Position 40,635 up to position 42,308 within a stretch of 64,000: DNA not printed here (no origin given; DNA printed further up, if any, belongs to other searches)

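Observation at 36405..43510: Translationally coupled five-gene operon of unknown pathway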

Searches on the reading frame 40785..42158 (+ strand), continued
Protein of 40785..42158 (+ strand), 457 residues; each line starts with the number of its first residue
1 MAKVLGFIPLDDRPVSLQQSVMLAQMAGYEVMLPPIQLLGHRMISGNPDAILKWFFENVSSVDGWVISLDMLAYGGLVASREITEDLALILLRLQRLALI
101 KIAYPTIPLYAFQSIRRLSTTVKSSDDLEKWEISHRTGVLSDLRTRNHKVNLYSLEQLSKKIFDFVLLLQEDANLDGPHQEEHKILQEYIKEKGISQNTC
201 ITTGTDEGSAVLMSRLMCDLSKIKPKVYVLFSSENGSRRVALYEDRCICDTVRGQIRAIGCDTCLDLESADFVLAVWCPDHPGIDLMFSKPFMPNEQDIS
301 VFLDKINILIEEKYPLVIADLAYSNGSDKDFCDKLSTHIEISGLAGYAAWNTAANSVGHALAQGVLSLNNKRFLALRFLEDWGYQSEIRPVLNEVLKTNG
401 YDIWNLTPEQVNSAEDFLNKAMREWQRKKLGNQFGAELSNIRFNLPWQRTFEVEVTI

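Call 17: find_related_loci(query=A1, collection=genome_contigs, flank=10000)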
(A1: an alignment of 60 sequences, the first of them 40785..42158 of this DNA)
Query A1 (457 aa) in genome_contigs; peptide patterns used: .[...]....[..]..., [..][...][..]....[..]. (x = any residue, [..] = any of these).
600 stretches matched a pattern (row limit reached: there are more); 455 encode a relative of the query (tblastn E <= 1e-3); the best 80 are kept; 80 distinct loci.
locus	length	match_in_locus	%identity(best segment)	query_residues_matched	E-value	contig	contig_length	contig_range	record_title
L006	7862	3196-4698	31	1-457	2e-77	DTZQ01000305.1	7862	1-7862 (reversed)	MAG TPA_asm: Armatimonadota bacterium isolate UWMA-0252 k99_2187205, whole genome shotgun sequence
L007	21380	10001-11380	38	5-457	3e-91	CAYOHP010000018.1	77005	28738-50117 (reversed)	MAG TPA_asm: uncultured bacterium isolate SRP323723_co1_104 genome assembly, contig: NODE_291_length_77005_cov_8.886654,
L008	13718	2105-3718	31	7-457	1e-71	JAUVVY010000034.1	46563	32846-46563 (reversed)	MAG: bacterium isolate CSMAG_1176 CSMAG_1176_k127_3593260_length_46563_cov_34.2651, whole genome shotgun sequence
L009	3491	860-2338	32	5-454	3e-70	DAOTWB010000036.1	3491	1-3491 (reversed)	MAG TPA_asm: Anaerolineae bacterium isolate H112_101 k137_1714973, whole genome shotgun sequence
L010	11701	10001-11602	31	5-455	1e-68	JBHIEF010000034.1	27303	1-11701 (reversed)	MAG: Armatimonadota bacterium isolate b3.sp2_bin.12 NODE_387_length_27303_cov_6.098503, whole genome shotgun sequence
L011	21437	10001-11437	32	5-454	6e-69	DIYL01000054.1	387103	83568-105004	MAG TPA_asm: Anaerolineales bacterium UBA6055 UBA6055_contig_209, whole genome shotgun sequence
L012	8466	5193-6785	31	7-455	2e-68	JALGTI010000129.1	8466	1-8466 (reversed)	MAG: Candidatus Zipacnadia bacterium isolate Meg22_1012_Bin_108 Meg22_1012_Bin_108_scaffold_31867, whole genome shotgun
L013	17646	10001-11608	31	7-455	6e-68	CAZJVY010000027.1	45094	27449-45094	MAG TPA_asm: uncultured Armatimonadia bacterium isolate SRP098346_co1_313 genome assembly, contig: NODE_412_length_45094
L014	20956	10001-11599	31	7-455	2e-66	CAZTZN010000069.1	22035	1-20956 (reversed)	MAG TPA_asm: uncultured Armatimonadia bacterium isolate SRP338002_co1_89 genome assembly, contig: NODE_2220_length_22035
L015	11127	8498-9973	32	2-455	9e-66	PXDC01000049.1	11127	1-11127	MAG: Verrucomicrobia bacterium isolate T3Sed10_319 T3-Sed10-C13846, whole genome shotgun sequence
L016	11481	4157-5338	33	5-358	1e-65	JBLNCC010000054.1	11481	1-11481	MAG: Betaproteobacteria bacterium isolate MAG135 PRJNA950955_bin41_renamed_53, whole genome shotgun sequence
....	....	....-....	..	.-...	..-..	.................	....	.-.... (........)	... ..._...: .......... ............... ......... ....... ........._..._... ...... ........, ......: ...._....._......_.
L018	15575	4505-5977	31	5-454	9e-65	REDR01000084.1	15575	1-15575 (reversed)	MAG: Anaerolineaceae bacterium isolate GEM2.Bin39 NODE_4971_length_15575_cov_16.661, whole genome shotgun sequence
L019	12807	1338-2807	30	5-454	3e-64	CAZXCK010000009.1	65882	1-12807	MAG TPA_asm: uncultured Anaerolineaceae bacterium isolate SRP332253_co1_196 genome assembly, contig: NODE_415_length_658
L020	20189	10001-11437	31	5-454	3e-64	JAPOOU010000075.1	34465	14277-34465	MAG: Chloroflexota bacterium isolate APA_bin_42 c_000000127706, whole genome shotgun sequence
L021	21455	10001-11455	30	2-457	6e-64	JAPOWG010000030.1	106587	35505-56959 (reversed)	MAG: Chloroflexota bacterium isolate COS2_bin_19 NODE_106_length_106587_cov_25.7551, whole genome shotgun sequence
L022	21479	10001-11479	30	3-457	1e-63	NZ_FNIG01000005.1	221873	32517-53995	Tenuibacillus multivorans strain CGMCC 1.3442, whole genome shotgun sequence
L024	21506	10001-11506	31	7-457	5e-63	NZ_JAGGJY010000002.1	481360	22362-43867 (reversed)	Clostridium tertium strain DSM 2485 Ga0454102_02, whole genome shotgun sequence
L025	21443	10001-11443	31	7-457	1e-62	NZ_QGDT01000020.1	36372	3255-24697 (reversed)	Dyadobacter jejuensis strain DSM 100346 Ga0180998_120, whole genome shotgun sequence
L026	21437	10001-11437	31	5-454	1e-62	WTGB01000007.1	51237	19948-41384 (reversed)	MAG: Chloroflexi bacterium isolate CO36386bin_31 NODE_427_length_51237_cov_22.546598, whole genome shotgun sequence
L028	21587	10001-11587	32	5-449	7e-62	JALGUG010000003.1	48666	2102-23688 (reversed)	MAG: Candidatus Zipacnadia bacterium isolate Meg22_1214_Bin_133 Meg22_1214_Bin_133_scaffold_1311, whole genome shotgun s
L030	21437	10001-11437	30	5-454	4e-61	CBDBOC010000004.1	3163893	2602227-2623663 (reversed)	MAG: Phototrophicaceae bacterium isolate 4b271fc7-0b07-434c-9226-287aa46a9029 genome assembly, contig: contig_4, whole g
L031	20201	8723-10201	31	5-454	4e-61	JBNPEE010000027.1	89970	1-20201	MAG: Anaerolineae bacterium isolate fr_S2C258 S2CNODE_110_length_89970_cov_8_692285, whole genome shotgun sequence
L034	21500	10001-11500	30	1-455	8e-61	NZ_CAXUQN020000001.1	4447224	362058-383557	Rossellomorea sp. LjRoot5 LJR005c1, whole genome shotgun sequence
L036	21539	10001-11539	29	7-455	1e-59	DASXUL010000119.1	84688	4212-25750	MAG TPA_asm: Armatimonadota bacterium isolate SMAG_U4717 k141_376769, whole genome shotgun sequence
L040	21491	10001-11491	30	1-457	1e-59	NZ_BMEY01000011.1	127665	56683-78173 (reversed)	Ornithinibacillus halotolerans strain CGMCC 1.12408 sequence11, whole genome shotgun sequence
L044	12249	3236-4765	29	5-453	6e-59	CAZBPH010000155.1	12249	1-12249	MAG TPA_asm: uncultured Heliobacteriaceae bacterium isolate binchicken_co245_98 genome assembly, contig: NODE_5961_lengt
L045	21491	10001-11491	31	1-453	8e-59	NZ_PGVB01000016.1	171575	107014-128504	Bacillus sp. T33-2 contig_16, whole genome shotgun sequence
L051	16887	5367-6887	30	7-455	3e-58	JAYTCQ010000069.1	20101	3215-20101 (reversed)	MAG: Blastocatellia bacterium isolate GFS_1591 GFS_1591_68, whole genome shotgun sequence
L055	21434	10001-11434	31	5-454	5e-58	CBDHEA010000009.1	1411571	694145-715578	MAG: Phototrophicaceae bacterium isolate cf0c7cad-a8bd-48da-b605-58d1de6f1e81 genome assembly, contig: contig_9, whole g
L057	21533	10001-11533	28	1-455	4e-57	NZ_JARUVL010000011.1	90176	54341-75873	Virgibacillus sp. LDC-1 Scaffold11, whole genome shotgun sequence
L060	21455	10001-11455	29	7-452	1e-56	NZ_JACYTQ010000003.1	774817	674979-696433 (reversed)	Echinicola arenosa strain CAU 1574 contig3, whole genome shotgun sequence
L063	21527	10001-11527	29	2-455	5e-56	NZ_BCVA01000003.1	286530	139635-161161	Neobacillus niacini NBRC 15566, whole genome shotgun sequence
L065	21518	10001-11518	29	1-457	2e-56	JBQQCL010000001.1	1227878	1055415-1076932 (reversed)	Pseudalkalibacillus sp. R45 contig_1, whole genome shotgun sequence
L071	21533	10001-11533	29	1-455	9e-56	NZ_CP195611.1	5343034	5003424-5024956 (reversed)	Cytobacillus sp. BC1816 chromosome, complete genome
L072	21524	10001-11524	29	2-455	9e-56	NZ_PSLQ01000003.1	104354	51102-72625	MAG: Pyrinomonas sp. isolate ERB_32_1 NODE_37_length_104354_cov_5.915445, whole genome shotgun sequence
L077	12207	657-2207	29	2-457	3e-55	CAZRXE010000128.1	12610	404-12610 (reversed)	MAG TPA_asm: uncultured Heliomicrobium sp. isolate binchicken_co200_54 genome assembly, contig: k141_1772893, whole geno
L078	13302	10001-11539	26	3-455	2e-55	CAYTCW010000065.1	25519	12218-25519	MAG TPA_asm: uncultured bacterium isolate SRP192927_co10_55 genome assembly, contig: NODE_1077_length_25519_cov_12.39569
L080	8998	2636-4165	30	2-452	4e-55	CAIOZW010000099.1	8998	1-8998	MAG: uncultured Acidobacteria bacterium isolate LaPlata_bin-2064 genome assembly, contig: bin-2064:099/517, whole genome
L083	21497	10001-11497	27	1-457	1e-54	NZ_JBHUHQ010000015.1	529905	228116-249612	Ornithinibacillus salinisoli strain CGMCC 1.15809 soapdenovo_K_127_15, whole genome shotgun sequence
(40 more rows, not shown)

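Call 20: predict_structure(alignment_id=A1)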
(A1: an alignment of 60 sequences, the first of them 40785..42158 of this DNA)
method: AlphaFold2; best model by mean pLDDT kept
length: 457 residues; sequences in the alignment: 60
mean_pLDDT: 95.9   pTM: 0.95
mean pLDDT of the five models: 95.9, 95.8, 95.6, 94.9, 94.8
residues with pLDDT >= 90: 421; 70-90: 34; 50-70: 2; < 50: 0
segments of 3 or more residues with pLDDT < 50: none
pLDDT, mean of each block of 10 residues (from residue 1): 94 96 97 97 95 98 98 93 88 97 98 93 92 82 92 98 98 93 98 98 97 98 98 98 97 98 97 98 95 95 97 98 98 96 97 98 96 97 98 98 98 98 96 83 96 95
secondary structure, 60 per line:
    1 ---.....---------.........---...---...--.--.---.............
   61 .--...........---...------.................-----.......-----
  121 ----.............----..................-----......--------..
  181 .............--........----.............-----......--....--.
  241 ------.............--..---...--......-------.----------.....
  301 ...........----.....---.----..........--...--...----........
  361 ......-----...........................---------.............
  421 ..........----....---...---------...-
elements in order: E4-8 H18-26 E30-32 H48-61 E64-68 H69-74 H87-103 E109-115 H125-137 H142-159 E165-170 H179-193 E199-203 H208-220 E226-231 H234-237 H248-259 E272-277 H296-311 E316-320 H329-338 E346-348 H353-366 H372-398 H408-430 H435-438 E442-444 E454-456
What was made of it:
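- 40785..42158 (+): DUF4127 protein (457 aa, cytoplasmic). It is the invariant core enzyme of all related loci. Its reaction is unknown, and it is proposed to be the bond-cleaving step. AF2 model with pLDDT 95.9 (call 20).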

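Call 25: search_protein_families(library=pfam, proteins=[L022:17219-18787:+, L022:11639-12970:+, L071:5978-6685:+, L040:17107-17829:+, L034:4769-5677:+, L020:13318-14373:+, L013:7157-8515:+, L024:4622-5476:+, L026:4920-6014:+, L011:2304-4841:+], max_evalue=0.001)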
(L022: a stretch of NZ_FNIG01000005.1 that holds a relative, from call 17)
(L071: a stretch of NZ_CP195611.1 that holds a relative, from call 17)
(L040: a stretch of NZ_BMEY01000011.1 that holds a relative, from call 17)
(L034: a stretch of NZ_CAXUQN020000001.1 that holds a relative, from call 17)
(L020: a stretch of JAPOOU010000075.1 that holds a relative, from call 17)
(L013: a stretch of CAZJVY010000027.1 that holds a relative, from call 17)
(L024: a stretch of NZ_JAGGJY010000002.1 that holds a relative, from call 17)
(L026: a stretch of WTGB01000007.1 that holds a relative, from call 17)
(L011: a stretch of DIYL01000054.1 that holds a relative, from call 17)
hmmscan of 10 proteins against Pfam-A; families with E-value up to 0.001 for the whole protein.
L022:17219-18787:+ (522 aa): 3 families
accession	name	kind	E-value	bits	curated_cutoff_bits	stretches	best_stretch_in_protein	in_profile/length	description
PF12831.13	FAD_oxidored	-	2e-93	314.4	27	1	7-504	1-416/416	FAD dependent oxidoreductase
PF13450.12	NAD_binding_8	-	6.3e-06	26.8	21.9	1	10-53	1-44/68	NAD(P)-binding Rossmann-like domain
PF00890.30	FAD_binding_2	-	1.1e-05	25.2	20.4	1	7-44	1-38/414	FAD binding domain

L022:11639-12970:+ (443 aa): 2 families
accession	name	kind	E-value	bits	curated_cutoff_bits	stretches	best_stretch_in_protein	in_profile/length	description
PF13416.11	SBP_bac_8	-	5e-32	112.2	27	1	78-374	2-274/279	Bacterial extracellular solute-binding protein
PF01547.30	SBP_bac_1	-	1.8e-31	110.7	26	1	72-349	5-306/307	Bacterial extracellular solute-binding protein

L071:5978-6685:+ (235 aa): 0 families

L040:17107-17829:+ (240 aa): 7 families
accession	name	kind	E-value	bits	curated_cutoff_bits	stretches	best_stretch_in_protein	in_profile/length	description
PF04131.20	NanE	-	2.3e-66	223.1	27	1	44-239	1-191/192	Putative N-acetylmannosamine-6-phosphate epimerase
PF00478.31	IMPDH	-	1e-06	28.4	25.6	1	92-225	100-240/345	IMP dehydrogenase / GMP reductase domain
PF03060.21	NMO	-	6.4e-06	26.2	28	1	99-222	105-223/331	Nitronate monooxygenase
PF00290.26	Trp_syntA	-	0.00021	20.7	27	1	138-226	143-231/259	Tryptophan synthase alpha chain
PF00977.27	His_biosynth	-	0.00023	21.1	23.6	1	177-224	175-222/228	Histidine biosynthesis protein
PF02581.23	TMP-TENI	-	0.00038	20.3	27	1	143-222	101-178/180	Thiamine monophosphate synthase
PF04309.18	G3P_antiterm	-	0.00043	20.2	27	0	183-219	130-166/173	Glycerol-3-phosphate responsive antiterminator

L034:4769-5677:+ (302 aa): 2 families
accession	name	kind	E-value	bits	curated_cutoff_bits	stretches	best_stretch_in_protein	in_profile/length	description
PF00480.26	ROK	-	2.5e-60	204.9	22.9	1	3-291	1-291/294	ROK family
PF05378.19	Hydant_A_N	-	0.0003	21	25.2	1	4-67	2-65/176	Hydantoinase/oxoprolinase N-terminal region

L020:13318-14373:+ (351 aa): 4 families
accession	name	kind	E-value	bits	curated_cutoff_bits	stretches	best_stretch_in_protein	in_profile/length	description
PF01408.29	GFO_IDH_MocA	-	2.4e-27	96.5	24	1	4-121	1-118/120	Oxidoreductase family, NAD-binding Rossmann fold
PF22725.1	GFO_IDH_MocA_C3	-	5e-21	75.4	27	1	133-271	3-121/124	GFO/IDH/MocA C-terminal domain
PF02894.22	GFO_IDH_MocA_C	-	6.6e-17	62.5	22.9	1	135-351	1-218/218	Oxidoreductase family, C-terminal alpha/beta domain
PF03447.22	NAD_binding_3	-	0.0001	23.4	24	1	10-117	1-111/116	Homoserine dehydrogenase, NAD binding domain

L013:7157-8515:+ (452 aa): 0 families

L024:4622-5476:+ (284 aa): 3 families
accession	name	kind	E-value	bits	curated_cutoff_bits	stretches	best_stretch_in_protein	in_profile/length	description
PF01380.27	SIS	-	3.9e-23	82.1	25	1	127-235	1-110/131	SIS domain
PF01418.23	HTH_6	-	9.2e-22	77.3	28.3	1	6-74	8-76/77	Helix-turn-helix domain, rpiR family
PF13580.11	SIS_2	-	5.5e-10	39.9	27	1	175-212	100-137/138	SIS domain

L026:4920-6014:+ (364 aa): 3 families
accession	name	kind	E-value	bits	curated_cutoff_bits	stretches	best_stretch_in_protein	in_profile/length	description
PF00005.33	ABC_tran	-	9.3e-28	98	25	1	53-211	2-137/137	ABC transporter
PF08352.17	oligo_HPY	-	1.2e-18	67.6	27.1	1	262-325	1-65/65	Oligopeptide/dipeptide transporter, C-terminal region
PF02463.25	SMC_N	-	0.00051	20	40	0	160-256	121-212/220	RecF/RecN/SMC N terminal domain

L011:2304-4841:+ (845 aa): 5 families
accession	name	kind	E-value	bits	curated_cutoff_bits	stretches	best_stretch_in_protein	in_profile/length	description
PF00005.33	ABC_tran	-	3.9e-26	92.7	25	1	45-196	3-136/137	ABC transporter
PF08352.17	oligo_HPY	-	8.5e-16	58.5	27.1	1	249-314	2-65/65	Oligopeptide/dipeptide transporter, C-terminal region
PF04151.21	PPC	-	1.2e-06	29.7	25.9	0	468-537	3-69/70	Bacterial pre-peptidase C-terminal domain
PF23623.1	GBD_IRG7_N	-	3.5e-05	24.3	27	0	482-537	26-79/95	IRG7 N-terminal galactose binding domain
PF11910.14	NdhO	-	0.00067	20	25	0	774-800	19-44/66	Cyanobacterial and plant NDH-1 subunit O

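Call 26: fold_search(model_id=the predicted structure, library=pdb)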
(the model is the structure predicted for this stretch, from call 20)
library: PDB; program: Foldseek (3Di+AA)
matches with E <= 10: 1262; with E <= 0.001: 2
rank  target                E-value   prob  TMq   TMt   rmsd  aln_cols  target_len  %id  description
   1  4imp_B                6.1e-04  0.75  0.21  0.19  23.6       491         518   11  The missing linker: a dimerization motif located within polyketide synthase modules (released 2013-03-27)
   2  4ipl_B                8.6e-04  0.69  0.20  0.20  15.8       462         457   10  The crystal structure of 6-phospho-beta-glucosidase BglA-2 from Streptococcus pneumoniae (released 2013-04-24)
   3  4imp_D                1.6e-03  0.72  0.23  0.20  19.8       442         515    8  The missing linker: a dimerization motif located within polyketide synthase modules (released 2013-03-27)
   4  5tao                  1.9e-03  0.44  0.20  0.24  16.5       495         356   10  Haloferax volcanii Malate Synthase Lead(II) complex (released 2016-11-09)
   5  7ueh_F                2.2e-03  0.16  0.12  0.13  20.0       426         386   11  Pyruvate kinase from Zymomonas mobilis (released 2023-03-29)
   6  2qf7_A                2.4e-03  0.60  0.21  0.12  15.6       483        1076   11  Crystal structure of a complete multifunctional pyruvate carboxylase from Rhizobium etli (released 2007-09-04)
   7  3tw6_B                2.4e-03  0.60  0.20  0.11  14.1       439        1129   11  Structure of Rhizobium etli pyruvate carboxylase T882A with the allosteric activator, acetyl coenzyme-A (released 2011-10-19)
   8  4hhl_A                2.6e-03  0.82  0.24  0.27  14.9       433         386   10  High resolution crystal structure of Glucose Isomerase from Streptomyces sp. SK (released 2013-03-27)
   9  4jx6_A                2.6e-03  0.66  0.21  0.18  12.7       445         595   10  Structure of the carboxyl transferase domain Y628A from Rhizobium etli pyruvate carboxylase with pyruvate (released 2013-05-29)
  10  2qvc_A                3.1e-03  0.72  0.18  0.26  16.6       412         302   11  Crystal structure of a periplasmic sugar ABC transporter from Thermotoga maritima (released 2007-08-28)
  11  7mjx_A                3.7e-03  0.44  0.18  0.19  17.2       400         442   14  MiaB in the complex with 5'-deoxyadenosine, methionine and RNA (released 2021-09-15)
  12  1xib                  4.4e-03  0.80  0.25  0.28  14.4       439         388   12  MODES OF BINDING SUBSTRATES AND THEIR ANALOGUES TO THE ENZYME D-XYLOSE ISOMERASE (released 1994-06-22)
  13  4gjj_C                4.4e-03  0.54  0.20  0.21  15.9       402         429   11  Crystal structure of Pseudomonas stutzeri L-rhamnose isomerase mutant H101N in complex with D-allopyranose (released 2012-12-12)
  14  7khv_F                4.4e-03  0.33  0.18  0.16  15.6       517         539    9  CpOGA IN COMPLEX WITH LIGAND 54 (released 2020-12-02)
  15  4xkm_A                4.6e-03  0.51  0.20  0.21  20.7       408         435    8  Crystal structure of Xylose Isomerase from an human intestinal tract microbe Bacteroides thetaiotaomicron (released 2015-12-23)
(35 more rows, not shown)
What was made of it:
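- Closest known: Oxidoreductase plus TIM-barrel lyase systems that cleave sugars by transient oxidation. Same: The weak structural neighbours of DUF4127 include xylose-isomerase-type barrels (call 26).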
